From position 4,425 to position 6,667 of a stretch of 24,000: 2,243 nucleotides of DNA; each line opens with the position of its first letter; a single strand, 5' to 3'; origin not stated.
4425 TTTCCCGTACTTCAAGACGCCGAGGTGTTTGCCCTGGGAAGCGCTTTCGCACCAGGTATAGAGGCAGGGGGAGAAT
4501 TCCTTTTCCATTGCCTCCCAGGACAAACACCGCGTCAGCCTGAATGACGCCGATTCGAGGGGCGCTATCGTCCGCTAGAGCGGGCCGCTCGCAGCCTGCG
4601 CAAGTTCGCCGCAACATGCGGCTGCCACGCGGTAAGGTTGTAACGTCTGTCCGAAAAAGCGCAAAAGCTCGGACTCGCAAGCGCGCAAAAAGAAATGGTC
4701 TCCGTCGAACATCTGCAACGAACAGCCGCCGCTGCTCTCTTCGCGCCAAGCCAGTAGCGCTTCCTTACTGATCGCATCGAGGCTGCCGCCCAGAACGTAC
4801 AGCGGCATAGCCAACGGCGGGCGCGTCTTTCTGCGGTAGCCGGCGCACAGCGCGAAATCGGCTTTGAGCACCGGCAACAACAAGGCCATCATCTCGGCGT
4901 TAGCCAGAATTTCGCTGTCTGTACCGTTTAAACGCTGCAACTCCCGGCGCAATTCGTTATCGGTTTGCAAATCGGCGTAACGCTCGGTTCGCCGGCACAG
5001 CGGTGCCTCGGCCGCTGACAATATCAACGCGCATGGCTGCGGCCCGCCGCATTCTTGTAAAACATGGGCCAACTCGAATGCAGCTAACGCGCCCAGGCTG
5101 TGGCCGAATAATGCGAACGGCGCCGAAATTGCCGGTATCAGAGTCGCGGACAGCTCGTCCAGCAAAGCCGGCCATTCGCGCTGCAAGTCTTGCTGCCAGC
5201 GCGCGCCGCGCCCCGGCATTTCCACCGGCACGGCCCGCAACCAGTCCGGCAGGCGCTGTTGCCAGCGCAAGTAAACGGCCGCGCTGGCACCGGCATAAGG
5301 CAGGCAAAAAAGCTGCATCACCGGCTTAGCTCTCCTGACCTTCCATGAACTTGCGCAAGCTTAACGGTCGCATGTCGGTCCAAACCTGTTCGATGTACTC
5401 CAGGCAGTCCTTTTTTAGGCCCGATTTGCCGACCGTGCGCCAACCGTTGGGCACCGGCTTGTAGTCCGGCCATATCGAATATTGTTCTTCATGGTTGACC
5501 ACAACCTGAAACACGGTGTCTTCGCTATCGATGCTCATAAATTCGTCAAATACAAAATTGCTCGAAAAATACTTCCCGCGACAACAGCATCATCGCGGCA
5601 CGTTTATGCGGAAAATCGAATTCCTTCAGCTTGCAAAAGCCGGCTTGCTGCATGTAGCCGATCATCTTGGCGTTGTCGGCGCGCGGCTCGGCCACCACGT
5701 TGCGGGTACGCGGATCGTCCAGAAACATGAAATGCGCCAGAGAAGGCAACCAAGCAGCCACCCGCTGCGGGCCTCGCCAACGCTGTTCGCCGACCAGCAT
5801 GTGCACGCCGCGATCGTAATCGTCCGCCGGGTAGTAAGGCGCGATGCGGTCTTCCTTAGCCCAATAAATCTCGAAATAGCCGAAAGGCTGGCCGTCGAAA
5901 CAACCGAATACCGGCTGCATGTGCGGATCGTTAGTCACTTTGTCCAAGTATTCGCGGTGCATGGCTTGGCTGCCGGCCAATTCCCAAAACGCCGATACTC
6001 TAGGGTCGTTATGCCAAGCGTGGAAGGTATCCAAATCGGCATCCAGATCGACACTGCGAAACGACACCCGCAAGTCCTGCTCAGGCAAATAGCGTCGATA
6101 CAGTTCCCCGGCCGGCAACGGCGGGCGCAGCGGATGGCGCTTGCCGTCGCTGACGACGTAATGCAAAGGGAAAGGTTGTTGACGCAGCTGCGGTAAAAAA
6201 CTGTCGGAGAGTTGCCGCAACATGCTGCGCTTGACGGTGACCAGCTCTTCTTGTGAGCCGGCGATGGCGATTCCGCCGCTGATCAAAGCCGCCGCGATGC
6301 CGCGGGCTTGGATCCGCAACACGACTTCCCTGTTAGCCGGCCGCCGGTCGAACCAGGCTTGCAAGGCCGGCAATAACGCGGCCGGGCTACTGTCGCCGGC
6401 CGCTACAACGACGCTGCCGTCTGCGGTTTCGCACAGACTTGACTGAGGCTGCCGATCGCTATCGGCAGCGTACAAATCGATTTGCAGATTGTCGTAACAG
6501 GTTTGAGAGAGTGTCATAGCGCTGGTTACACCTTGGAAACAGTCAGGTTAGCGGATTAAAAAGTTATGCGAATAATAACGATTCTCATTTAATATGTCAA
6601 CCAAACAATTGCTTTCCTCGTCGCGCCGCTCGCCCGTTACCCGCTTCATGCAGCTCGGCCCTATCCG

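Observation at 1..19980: Fur-controlled acyl-peptide siderophore island: pyoverdine-style acylate/export/deacylate logistics with hydroxamate and beta-hydroxy-acid chemistry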

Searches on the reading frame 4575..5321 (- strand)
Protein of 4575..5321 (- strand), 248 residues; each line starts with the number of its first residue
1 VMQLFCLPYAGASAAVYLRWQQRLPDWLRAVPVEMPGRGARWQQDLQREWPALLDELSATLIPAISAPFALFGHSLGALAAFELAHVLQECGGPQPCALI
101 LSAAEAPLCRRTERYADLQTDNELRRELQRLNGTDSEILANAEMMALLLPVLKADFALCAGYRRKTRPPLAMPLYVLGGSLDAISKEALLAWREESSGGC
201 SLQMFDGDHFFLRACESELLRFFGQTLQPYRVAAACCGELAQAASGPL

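Call 8: search_protein_families(library=pfam, proteins=[window:4575-5321:-], max_evalue=0.01)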
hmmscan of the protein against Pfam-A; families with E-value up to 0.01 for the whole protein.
window:4575-5321:- (248 aa): 2 families
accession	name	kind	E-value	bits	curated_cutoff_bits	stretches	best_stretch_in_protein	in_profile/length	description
PF00975.26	Thioesterase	-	5.6e-44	151.5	26.4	1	3-223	2-222/226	Thioesterase domain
PF12697.13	Abhydrolase_6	-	7.6e-06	27.2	26.3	1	12-212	9-207/217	Alpha/beta hydrolase family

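Call 10: find_encoding_contigs(protein=window:4575-5321:-, flank=10000, max_places=6)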
Protein window:4575-5321:- (248 aa): no gene with exactly this product is on record in the collection.

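Call 15: find_encoding_contigs(protein=window:4575-5318:-, flank=10000, max_places=3)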
Protein window:4575-5318:- (247 aa): 1 contig read that carries it; 1 place shown.
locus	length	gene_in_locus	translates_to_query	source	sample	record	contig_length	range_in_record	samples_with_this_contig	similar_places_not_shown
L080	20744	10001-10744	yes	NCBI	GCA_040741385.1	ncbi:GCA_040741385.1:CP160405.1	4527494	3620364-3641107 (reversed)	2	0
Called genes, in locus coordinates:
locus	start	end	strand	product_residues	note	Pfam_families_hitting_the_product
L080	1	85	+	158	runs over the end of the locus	-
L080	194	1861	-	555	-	PF02463:SMC_N (faint), PF00005:ABC_tran, PF13304:AAA_21 (weak)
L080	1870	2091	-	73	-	PF20391:DUF6686 (weak)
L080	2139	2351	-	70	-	-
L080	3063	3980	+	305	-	PF01483:P_proprotein (faint)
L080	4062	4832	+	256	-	-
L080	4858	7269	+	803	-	PF01804:Penicil_amidase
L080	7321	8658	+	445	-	PF13434:Lys_Orn_oxgnase, PF13454:NAD_binding_9 (faint), PF13738:Pyr_redox_3, PF07992:Pyr_redox_2 (faint)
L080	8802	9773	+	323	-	PF13523:Acetyltransf_8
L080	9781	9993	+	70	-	PF03621:MbtH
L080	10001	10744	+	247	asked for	PF00975:Thioesterase, PF12697:Abhydrolase_6 (weak)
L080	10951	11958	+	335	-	PF02668:TauD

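Call 37: find_related_loci(query=L080:19400-20743:+, collection=metagenome_contigs, flank=10000)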
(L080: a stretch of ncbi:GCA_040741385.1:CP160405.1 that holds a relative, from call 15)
Query L080:19400-20743:+ (448 aa) in metagenome_contigs; peptide patterns used: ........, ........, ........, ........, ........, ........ (x = any residue, [..] = any of these).
489 stretches matched a pattern; 318 encode a relative of the query (tblastn E <= 1e-3); the best 80 are kept; 80 distinct loci.
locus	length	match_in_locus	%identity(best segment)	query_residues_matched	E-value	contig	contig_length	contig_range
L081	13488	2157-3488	45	1-448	3e-94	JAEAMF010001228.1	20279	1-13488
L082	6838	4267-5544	37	1-438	9e-76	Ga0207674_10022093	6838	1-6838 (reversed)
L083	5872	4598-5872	37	1-437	1e-75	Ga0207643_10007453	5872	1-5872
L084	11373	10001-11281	38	1-438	4e-75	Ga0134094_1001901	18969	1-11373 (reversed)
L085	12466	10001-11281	38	1-438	6e-75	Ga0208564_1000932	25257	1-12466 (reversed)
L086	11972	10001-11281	38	1-438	6e-75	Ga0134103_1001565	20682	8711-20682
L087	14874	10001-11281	38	1-438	6e-75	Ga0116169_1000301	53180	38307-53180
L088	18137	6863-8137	37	1-438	2e-74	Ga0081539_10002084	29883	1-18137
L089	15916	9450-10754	37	1-448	2e-74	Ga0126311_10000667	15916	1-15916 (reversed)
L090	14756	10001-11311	38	1-448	2e-74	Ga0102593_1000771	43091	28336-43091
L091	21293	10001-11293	39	1-448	7e-74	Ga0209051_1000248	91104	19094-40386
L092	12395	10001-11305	39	1-446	8e-73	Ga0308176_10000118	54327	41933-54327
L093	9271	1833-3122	35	1-440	1e-69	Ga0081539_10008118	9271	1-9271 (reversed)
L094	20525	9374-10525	40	1-395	3e-68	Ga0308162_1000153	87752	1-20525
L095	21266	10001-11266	37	2-438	1e-67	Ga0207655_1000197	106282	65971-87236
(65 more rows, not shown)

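Call 61: search_protein_families(library=ncbifam, proteins=[window:4575-5318:-], max_evalue=5)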
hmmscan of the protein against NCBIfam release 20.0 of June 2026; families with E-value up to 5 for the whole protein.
window:4575-5318:- (247 aa): 8 families
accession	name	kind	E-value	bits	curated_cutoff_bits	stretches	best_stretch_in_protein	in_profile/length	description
TIGR01738.1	bioH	equivalog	0.0016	18.1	206.95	1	10-112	14-107/245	pimeloyl-ACP methyl ester esterase BioH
TIGR03695.1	menH_SHCHC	equivalog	0.0018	17.7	208.55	1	18-129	20-130/252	2-succinyl-6-hydroxy-2,4-cyclohexadiene-1-carboxylate synthase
NF051488.1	bifunc_PcaDC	exception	0.016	14.4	390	1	5-85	17-97/375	bifunctional 3-oxoadipate enol-lactonase/4-carboxymuconolactone decarboxylase PcaDC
NF008340.0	PRK11126.1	equivalog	0.034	13.4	261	1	29-122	42-131/255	2-succinyl-6-hydroxy-2,4-cyclohexadiene-1-carboxylate synthase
TIGR03056.1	bchO_mg_che_rel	equivalog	0.064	12.3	172.55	1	9-86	37-115/278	alpha/beta fold hydrolase BchO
NF040607.1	mycolic_Pks13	equivalog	0.068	10.5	2100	1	3-91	1426-1505/1680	polyketide synthase Pks13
NF011457.0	PRK14875.1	equivalog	0.097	11.6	307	1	16-85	148-217/372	acetoin dehydrogenase dihydrolipoyllysine-residue acetyltransferase subunit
NF058649.1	GTSAG_HSLs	subfamily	0.22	10.9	380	1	68-117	159-208/312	GTSAG motif subfamily hormone-sensitive lipase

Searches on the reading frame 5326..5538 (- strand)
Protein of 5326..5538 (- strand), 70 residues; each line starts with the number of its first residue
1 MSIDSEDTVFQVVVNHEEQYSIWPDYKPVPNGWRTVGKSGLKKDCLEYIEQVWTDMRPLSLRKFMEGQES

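Call 61: search_protein_families(library=ncbifam, proteins=[window:5326-5538:-], max_evalue=5)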
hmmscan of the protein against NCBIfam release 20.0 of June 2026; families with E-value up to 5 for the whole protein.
window:5326-5538:- (70 aa): 0 families

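Call 62: search_protein_families(library=pfam, proteins=[window:5326-5538:-], max_evalue=5)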
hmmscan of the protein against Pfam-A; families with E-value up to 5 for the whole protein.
window:5326-5538:- (70 aa): 1 family
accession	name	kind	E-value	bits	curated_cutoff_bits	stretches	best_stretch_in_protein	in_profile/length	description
PF03621.18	MbtH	-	2.7e-24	84.8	27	1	3-51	5-53/53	MbtH-like protein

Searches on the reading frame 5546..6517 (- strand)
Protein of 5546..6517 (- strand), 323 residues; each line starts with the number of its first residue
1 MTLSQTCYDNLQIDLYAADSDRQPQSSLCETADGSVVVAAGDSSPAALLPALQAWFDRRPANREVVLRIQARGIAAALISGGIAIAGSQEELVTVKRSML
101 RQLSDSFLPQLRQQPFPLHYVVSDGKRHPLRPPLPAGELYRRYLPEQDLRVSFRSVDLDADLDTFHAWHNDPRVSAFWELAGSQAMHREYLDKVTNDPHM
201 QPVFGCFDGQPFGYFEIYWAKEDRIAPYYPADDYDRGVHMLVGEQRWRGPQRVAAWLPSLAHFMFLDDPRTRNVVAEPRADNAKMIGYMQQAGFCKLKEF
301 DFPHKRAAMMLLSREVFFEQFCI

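Call 8: search_protein_families(library=pfam, proteins=[window:5546-6517:-], max_evalue=0.01)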
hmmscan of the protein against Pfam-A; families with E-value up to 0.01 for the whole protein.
window:5546-6517:- (323 aa): 2 families
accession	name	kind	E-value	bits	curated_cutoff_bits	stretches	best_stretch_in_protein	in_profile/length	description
PF13523.12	Acetyltransf_8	-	7.8e-60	201.1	27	1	157-302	1-145/145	Acetyltransferase (GNAT) domain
PF13302.13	Acetyltransf_3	-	0.00026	22.1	25.4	1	150-294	1-137/138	Acetyltransferase (GNAT) domain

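Call 25: search_protein_families(library=ncbifam, proteins=[window:5546-6517:-], max_evalue=0.001)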
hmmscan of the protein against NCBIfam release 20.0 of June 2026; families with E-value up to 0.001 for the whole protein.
window:5546-6517:- (323 aa): 8 families
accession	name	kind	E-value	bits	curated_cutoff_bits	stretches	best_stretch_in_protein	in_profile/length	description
NF012165.0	AAC_6p_set_A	equivalog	1.2e-07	31.7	280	1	159-317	8-170/177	aminoglycoside 6'-N-acetyltransferase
TIGR04431.1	N6_acetyl_AAC6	equivalog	2.6e-06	27.2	260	1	158-317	14-177/184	AacA4 family aminoglycoside N(6')-acetyltransferase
NF000431.1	AAC_6p_Ian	exception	5.4e-06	26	400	1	152-298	9-155/190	aminoglycoside N-acetyltransferase AAC(6')-Ian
NF000135.2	AAC_6p_IIc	exception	5.5e-06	26.3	415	1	158-317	14-177/193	aminoglycoside N-acetyltransferase AAC(6')-IIc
NF000048.1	AAC_6p_A40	exception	1.7e-05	24.4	400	1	159-317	15-177/184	aminoglycoside 6'-N-acetyltransferase AacA40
NF000118.3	AAC_6p_A31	exception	0.00016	21.7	385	1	160-317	4-165/172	aminoglycoside N-acetyltransferase AAC(6')-31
NF033693.0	AAC_6p_Ie_fam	exception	0.00037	20.7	340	1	158-298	14-157/179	AAC(6')-Ie family aminoglycoside N-acetyltransferase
NF033074.0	AAC_6p_Ib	exception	0.00053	19.7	400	1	159-317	15-177/184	AAC(6')-Ib family aminoglycoside 6'-N-acetyltransferase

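Call 36: find_encoding_contigs(protein=window:5546-6517:-, flank=10000, max_places=3)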
Protein window:5546-6517:- (323 aa): no gene with exactly this product is on record in the collection.
